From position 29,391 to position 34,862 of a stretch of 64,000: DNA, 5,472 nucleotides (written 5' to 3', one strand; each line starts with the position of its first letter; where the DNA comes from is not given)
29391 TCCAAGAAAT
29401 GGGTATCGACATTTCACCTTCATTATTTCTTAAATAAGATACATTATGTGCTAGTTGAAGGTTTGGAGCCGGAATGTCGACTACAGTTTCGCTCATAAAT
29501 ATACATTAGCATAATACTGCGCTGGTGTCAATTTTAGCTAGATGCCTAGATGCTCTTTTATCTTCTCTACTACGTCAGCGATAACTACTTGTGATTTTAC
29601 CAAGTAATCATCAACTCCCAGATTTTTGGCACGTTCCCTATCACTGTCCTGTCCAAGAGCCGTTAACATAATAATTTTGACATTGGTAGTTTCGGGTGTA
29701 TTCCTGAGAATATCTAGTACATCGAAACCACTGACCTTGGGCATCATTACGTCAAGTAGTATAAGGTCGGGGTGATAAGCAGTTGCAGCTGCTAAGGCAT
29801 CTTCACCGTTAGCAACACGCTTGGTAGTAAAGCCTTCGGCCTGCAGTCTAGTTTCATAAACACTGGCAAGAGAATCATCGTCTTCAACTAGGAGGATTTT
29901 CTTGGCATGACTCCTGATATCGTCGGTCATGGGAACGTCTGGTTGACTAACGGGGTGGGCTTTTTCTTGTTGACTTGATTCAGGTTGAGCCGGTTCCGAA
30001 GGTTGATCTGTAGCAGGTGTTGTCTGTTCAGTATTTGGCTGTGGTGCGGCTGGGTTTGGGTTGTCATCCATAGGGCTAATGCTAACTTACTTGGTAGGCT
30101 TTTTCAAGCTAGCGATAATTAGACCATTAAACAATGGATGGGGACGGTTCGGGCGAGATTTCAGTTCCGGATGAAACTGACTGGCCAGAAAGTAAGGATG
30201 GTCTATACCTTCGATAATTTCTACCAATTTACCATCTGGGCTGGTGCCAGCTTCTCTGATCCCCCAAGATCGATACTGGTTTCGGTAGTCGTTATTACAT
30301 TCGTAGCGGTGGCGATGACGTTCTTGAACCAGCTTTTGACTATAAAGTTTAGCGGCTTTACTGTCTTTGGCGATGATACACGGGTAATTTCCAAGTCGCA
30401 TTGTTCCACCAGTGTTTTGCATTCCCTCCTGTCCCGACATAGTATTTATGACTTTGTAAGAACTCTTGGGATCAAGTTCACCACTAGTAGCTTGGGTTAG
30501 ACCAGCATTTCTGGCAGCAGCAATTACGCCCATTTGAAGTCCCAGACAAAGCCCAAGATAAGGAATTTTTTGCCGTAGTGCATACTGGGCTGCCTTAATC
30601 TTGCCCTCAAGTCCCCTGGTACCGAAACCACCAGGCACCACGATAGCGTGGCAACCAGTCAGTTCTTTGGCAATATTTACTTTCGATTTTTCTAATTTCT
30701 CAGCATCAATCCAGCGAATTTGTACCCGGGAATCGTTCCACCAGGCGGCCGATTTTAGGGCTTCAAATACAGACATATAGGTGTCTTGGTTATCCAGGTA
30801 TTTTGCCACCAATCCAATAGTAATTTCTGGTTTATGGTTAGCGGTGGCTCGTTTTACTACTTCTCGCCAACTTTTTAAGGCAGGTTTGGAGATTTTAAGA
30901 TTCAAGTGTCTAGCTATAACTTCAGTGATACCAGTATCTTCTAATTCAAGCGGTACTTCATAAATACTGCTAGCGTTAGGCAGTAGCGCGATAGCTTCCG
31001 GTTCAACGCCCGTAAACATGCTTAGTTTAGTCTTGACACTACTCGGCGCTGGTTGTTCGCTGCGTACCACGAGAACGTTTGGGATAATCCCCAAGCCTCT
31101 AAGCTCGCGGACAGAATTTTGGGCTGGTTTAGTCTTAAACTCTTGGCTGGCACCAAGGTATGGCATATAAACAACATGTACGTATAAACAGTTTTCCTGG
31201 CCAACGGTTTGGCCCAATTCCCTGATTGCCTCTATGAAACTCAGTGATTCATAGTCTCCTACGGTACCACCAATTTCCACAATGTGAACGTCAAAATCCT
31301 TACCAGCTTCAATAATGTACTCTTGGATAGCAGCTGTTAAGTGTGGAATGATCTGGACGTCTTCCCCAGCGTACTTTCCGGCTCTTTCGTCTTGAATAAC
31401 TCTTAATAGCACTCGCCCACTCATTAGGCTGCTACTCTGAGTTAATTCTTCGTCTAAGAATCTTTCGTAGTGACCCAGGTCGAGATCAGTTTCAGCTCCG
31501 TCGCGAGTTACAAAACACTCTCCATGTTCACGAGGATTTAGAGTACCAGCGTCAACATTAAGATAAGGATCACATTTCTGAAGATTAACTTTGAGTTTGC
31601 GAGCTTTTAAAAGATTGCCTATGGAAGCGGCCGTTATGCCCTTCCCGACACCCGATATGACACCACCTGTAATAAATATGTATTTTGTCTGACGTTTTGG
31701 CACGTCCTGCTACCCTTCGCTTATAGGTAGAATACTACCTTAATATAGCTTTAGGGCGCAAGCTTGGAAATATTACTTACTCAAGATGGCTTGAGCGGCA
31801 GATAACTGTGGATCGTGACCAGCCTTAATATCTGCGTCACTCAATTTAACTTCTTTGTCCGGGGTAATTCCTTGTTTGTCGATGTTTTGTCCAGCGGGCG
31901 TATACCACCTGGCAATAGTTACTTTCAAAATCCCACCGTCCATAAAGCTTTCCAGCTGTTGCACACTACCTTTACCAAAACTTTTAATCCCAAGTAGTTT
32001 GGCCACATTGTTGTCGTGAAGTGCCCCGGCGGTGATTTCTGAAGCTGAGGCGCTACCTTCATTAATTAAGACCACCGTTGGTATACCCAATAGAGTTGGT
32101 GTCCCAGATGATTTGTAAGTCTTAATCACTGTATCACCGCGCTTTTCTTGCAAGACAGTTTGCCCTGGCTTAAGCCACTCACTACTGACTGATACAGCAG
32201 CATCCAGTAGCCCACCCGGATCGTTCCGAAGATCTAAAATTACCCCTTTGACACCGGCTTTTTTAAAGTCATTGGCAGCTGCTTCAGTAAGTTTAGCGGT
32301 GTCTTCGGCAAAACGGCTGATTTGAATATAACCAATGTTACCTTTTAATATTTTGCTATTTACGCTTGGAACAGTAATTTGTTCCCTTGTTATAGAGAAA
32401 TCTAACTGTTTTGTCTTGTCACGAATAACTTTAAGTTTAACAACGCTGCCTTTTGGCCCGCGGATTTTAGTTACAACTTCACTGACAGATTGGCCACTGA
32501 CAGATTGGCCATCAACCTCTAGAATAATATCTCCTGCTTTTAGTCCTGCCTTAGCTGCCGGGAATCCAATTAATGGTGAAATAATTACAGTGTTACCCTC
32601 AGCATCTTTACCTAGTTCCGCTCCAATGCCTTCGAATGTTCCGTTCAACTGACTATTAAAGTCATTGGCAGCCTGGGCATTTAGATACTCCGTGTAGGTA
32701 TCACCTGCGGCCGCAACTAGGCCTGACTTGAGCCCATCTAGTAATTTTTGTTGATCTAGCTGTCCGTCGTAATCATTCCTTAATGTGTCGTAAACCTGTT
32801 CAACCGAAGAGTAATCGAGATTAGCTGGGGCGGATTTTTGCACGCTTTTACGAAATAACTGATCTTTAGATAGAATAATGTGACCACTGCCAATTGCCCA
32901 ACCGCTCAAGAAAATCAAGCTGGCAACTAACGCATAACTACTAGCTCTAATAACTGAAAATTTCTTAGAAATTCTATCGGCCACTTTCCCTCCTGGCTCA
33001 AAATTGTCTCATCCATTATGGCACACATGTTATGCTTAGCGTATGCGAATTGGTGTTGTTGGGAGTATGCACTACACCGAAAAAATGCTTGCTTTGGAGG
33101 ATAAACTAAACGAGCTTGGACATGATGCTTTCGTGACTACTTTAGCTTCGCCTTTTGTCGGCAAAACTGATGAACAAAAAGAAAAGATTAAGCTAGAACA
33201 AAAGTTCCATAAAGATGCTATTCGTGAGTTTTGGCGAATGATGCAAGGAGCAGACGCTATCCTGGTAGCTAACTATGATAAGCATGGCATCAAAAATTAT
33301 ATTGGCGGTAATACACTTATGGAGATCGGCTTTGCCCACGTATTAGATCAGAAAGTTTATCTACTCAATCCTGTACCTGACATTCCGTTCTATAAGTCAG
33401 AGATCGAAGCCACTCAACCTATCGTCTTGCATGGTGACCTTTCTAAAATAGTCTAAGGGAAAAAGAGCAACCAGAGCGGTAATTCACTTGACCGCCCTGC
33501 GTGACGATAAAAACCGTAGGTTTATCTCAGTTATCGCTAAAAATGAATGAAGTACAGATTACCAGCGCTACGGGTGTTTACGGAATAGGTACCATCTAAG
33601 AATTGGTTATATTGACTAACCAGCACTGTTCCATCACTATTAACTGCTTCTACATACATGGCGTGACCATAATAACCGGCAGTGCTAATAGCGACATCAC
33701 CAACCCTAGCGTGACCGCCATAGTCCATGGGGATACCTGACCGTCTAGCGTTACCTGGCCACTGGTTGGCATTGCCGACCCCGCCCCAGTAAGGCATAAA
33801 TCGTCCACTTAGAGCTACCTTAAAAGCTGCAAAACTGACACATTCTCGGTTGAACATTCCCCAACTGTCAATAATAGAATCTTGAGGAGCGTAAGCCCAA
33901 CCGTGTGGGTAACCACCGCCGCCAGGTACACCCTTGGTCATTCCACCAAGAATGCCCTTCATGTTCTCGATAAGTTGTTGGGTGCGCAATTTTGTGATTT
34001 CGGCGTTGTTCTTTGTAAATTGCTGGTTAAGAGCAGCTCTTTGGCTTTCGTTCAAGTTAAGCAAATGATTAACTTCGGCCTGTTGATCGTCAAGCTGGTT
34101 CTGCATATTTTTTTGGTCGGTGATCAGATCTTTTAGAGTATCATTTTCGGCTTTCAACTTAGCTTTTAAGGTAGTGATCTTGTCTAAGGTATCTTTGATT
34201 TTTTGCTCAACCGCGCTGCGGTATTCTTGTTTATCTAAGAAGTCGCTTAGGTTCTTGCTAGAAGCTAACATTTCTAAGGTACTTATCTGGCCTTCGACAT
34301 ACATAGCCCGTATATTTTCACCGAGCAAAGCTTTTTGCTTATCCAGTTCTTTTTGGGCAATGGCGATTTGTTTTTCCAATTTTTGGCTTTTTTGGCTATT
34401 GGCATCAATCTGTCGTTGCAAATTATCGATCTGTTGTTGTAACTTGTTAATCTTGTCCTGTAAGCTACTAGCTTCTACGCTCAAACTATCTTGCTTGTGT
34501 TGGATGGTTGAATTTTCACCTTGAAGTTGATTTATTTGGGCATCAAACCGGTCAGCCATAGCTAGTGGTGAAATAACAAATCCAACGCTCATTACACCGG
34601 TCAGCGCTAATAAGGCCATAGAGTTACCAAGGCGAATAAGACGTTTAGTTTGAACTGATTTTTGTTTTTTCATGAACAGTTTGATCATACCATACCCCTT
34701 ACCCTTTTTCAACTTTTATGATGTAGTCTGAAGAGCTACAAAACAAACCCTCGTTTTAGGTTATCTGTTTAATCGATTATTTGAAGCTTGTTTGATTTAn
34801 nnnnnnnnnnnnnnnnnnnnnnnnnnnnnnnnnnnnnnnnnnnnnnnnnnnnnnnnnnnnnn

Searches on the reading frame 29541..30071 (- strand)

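Call 73: search_protein_families(library=pfam, proteins=[window:29541-30071:-], max_evalue=0.0001)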
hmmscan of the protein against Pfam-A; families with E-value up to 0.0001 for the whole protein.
window:29541-30071:- (177 aa): 1 family
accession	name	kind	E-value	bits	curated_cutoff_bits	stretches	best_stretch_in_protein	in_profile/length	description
PF00072.30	Response_reg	-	7.7e-24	84.4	30.2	1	59-160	1-100/111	Response regulator receiver domain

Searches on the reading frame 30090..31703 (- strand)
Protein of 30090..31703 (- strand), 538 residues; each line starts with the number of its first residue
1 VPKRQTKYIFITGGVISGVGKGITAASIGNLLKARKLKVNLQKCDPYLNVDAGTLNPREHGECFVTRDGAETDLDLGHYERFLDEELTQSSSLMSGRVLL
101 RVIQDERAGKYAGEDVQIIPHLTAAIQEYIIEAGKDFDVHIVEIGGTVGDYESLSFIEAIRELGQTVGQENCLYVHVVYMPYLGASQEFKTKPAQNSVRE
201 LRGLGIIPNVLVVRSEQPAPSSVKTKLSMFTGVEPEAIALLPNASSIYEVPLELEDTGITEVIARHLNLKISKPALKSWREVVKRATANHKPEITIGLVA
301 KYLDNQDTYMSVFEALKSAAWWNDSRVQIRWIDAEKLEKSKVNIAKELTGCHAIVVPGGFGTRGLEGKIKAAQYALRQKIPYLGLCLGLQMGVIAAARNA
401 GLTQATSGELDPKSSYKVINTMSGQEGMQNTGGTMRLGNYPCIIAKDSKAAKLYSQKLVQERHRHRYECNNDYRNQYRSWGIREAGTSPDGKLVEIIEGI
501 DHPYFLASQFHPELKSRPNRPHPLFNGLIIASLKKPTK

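Call 49: search_protein_families(library=pfam, proteins=[window:30090-31703:-], max_evalue=0.00001)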
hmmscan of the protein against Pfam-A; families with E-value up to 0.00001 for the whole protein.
window:30090-31703:- (538 aa): 2 families
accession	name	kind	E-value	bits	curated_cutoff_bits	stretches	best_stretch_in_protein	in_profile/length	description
PF06418.20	CTP_synth_N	-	3.2e-109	364.8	26.1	1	7-269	1-265/265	CTP synthase N-terminus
PF00117.34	GATase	-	4.6e-32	111.7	22.8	1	307-529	4-188/190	Glutamine amidotransferase class-I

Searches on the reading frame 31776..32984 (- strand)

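Call 49: search_protein_families(library=pfam, proteins=[window:31776-32984:-], max_evalue=0.00001)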
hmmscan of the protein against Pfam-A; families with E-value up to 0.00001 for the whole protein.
window:31776-32984:- (403 aa): 5 families
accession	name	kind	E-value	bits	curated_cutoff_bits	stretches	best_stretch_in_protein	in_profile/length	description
PF03572.23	Peptidase_S41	-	1.7e-49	168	24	1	216-379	1-165/165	Peptidase family S41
PF17820.7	PDZ_6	-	8.7e-14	51.5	27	1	140-188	8-54/54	PDZ domain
PF00595.29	PDZ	-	6.4e-13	49.3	23.2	1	118-186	10-80/81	PDZ domain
PF13180.12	PDZ_2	-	1.5e-09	38.5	27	1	128-193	10-74/80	PDZ domain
PF22694.1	CtpB_N-like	-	8.9e-06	26.5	27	0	48-104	28-84/85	Activating protease CtpB N-terminal domain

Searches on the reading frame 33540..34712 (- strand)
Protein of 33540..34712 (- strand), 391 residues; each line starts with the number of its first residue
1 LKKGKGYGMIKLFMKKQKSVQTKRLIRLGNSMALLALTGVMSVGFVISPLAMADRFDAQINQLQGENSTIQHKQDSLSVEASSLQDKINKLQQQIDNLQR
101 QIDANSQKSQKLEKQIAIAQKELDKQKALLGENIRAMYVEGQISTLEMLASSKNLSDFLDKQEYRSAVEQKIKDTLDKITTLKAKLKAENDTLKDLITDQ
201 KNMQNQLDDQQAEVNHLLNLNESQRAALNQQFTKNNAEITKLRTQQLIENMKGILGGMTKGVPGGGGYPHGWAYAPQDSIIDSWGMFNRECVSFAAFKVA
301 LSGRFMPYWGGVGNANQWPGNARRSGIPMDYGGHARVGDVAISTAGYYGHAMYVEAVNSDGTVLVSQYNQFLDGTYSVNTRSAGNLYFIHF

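Call 49: search_protein_families(library=pfam, proteins=[window:33540-34712:-], max_evalue=0.00001)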
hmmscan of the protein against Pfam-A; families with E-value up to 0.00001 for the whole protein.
window:33540-34712:- (391 aa): 1 family
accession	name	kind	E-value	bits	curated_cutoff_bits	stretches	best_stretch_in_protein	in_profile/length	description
PF05257.22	CHAP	-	1.4e-12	48.3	26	1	283-369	3-81/81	CHAP domain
